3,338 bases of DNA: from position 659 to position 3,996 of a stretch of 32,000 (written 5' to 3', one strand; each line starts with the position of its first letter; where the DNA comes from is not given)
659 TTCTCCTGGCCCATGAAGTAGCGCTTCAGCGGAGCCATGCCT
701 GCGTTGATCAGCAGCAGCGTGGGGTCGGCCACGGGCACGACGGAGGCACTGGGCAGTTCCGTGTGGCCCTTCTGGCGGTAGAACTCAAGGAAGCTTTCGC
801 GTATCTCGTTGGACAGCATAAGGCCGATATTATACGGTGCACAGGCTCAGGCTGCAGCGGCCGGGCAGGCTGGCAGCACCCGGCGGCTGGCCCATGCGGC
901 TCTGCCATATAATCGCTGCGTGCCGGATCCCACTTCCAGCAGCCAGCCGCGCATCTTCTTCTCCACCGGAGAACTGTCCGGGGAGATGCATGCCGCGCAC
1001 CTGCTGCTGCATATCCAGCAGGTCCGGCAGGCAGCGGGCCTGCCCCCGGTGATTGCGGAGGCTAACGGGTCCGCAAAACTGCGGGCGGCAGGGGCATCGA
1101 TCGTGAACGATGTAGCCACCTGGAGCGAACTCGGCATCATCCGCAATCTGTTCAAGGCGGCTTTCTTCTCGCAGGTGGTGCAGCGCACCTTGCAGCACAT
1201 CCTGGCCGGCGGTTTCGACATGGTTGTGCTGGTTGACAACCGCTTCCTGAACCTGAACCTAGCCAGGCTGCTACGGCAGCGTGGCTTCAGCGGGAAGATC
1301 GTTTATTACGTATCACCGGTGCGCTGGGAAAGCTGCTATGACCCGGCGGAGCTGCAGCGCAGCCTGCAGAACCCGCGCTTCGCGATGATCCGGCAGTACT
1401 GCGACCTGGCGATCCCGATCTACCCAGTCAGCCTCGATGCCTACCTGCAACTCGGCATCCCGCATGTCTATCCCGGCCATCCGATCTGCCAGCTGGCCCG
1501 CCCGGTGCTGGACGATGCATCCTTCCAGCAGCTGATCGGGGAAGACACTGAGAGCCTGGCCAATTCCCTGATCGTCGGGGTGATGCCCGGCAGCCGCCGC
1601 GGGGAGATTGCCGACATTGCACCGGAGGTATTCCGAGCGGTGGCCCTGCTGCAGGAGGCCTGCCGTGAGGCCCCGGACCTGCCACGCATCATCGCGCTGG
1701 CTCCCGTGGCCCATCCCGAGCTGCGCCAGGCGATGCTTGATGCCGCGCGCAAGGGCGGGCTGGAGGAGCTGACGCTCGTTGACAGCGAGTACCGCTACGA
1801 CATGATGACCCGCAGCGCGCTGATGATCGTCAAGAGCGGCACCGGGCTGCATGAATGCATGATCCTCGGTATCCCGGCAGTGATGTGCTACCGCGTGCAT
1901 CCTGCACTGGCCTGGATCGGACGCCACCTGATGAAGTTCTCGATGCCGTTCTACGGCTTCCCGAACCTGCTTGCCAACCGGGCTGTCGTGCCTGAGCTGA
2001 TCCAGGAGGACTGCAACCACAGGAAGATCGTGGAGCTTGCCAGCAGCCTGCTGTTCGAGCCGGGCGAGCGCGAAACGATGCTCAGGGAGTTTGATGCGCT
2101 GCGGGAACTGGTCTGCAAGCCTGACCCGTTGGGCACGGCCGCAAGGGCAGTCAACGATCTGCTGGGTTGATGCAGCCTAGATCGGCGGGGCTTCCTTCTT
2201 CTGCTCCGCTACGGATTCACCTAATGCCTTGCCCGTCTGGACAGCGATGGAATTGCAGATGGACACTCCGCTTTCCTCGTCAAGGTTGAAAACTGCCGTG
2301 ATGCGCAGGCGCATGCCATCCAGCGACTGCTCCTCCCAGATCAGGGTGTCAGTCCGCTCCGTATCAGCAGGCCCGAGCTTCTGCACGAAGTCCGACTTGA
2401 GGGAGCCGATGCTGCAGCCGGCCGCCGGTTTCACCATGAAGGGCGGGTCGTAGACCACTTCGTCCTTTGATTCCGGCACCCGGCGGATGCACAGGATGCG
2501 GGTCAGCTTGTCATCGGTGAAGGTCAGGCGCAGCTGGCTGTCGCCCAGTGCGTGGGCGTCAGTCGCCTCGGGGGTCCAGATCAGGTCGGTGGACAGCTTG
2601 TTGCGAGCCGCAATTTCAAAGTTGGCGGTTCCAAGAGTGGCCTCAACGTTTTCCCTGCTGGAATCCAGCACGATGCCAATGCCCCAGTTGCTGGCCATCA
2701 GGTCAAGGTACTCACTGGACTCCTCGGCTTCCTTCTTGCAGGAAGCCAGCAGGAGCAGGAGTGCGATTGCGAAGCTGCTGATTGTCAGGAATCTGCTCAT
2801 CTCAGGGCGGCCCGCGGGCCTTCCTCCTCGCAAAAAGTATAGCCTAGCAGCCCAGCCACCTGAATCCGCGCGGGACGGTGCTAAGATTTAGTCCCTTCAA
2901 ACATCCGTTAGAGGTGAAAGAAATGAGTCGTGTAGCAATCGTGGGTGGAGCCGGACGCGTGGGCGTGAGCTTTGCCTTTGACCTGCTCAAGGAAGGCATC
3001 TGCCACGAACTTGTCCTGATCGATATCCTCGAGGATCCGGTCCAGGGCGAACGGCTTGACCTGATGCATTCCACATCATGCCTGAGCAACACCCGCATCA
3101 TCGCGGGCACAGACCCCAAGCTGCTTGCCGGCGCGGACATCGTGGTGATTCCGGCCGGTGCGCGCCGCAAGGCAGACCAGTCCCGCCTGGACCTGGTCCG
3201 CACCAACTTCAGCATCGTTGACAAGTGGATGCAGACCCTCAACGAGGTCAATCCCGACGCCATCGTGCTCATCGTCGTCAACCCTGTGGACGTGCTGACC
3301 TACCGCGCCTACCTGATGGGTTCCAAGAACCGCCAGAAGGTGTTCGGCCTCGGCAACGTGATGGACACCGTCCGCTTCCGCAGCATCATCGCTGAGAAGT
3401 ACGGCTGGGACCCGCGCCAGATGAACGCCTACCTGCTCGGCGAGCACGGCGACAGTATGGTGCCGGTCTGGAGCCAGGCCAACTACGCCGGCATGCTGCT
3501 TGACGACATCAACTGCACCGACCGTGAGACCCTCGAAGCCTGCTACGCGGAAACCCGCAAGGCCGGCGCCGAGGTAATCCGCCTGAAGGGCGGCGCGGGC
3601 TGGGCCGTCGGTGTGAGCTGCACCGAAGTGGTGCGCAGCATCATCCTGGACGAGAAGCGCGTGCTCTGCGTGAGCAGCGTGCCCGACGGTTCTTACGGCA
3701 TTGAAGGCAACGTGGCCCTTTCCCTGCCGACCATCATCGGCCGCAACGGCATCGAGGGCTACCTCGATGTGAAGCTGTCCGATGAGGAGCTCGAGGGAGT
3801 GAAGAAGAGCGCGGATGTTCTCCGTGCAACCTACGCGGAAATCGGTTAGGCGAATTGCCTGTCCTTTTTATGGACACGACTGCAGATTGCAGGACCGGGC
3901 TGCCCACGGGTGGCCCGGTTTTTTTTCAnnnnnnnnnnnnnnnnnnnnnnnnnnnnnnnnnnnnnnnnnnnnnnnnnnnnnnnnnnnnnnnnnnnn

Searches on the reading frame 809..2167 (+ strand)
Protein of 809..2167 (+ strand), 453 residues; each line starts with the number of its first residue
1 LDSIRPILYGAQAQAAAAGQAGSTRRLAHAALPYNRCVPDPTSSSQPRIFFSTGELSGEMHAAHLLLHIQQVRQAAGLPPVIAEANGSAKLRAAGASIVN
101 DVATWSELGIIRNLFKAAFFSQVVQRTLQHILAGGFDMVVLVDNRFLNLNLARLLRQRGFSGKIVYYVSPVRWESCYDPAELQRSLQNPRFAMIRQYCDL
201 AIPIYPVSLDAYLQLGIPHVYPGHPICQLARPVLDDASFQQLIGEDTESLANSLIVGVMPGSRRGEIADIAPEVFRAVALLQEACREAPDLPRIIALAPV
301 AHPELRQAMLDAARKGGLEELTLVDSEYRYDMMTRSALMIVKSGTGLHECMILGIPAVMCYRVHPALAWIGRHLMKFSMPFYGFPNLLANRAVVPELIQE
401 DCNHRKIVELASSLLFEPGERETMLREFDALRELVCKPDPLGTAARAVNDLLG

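Call 31: search_protein_families(library=pfam, max_evalue=0.001, proteins=[window:809-2167:+])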
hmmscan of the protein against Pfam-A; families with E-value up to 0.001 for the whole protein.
window:809-2167:+ (453 aa): 1 family
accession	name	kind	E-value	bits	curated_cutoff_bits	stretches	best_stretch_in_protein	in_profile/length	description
PF02684.21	LpxB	-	6.4e-50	170.5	22.6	1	49-415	1-339/374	Lipid-A-disaccharide synthetase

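Call 51: find_encoding_contigs(protein=window:809-2167:+, flank=10000, max_places=3)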
Protein window:809-2167:+ (453 aa): no gene with exactly this product is on record in the collection.
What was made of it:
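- Tried and rejected: The window's LpxB ORF could not either (call 51), so I did not walk beyond the window.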

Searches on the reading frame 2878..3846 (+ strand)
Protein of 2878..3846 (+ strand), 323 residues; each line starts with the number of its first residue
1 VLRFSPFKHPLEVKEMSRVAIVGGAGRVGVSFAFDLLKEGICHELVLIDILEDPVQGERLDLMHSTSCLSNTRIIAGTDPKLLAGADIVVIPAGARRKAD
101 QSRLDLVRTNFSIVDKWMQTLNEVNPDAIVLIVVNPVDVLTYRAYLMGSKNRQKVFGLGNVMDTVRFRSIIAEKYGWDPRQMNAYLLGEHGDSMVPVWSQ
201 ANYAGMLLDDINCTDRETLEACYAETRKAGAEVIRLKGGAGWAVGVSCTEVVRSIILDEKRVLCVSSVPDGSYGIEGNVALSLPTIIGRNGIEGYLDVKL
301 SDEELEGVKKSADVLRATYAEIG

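Call 31: search_protein_families(library=pfam, max_evalue=0.001, proteins=[window:2878-3846:+])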
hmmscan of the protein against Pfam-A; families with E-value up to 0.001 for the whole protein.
window:2878-3846:+ (323 aa): 2 families
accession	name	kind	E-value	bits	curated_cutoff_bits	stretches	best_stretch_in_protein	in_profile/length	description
PF00056.29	Ldh_1_N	-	3.8e-37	127.9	27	1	18-157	2-141/141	lactate/malate dehydrogenase, NAD binding domain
PF02866.23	Ldh_1_C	-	1.5e-31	110.1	22.6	1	162-318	3-166/174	lactate/malate dehydrogenase, alpha/beta C-terminal domain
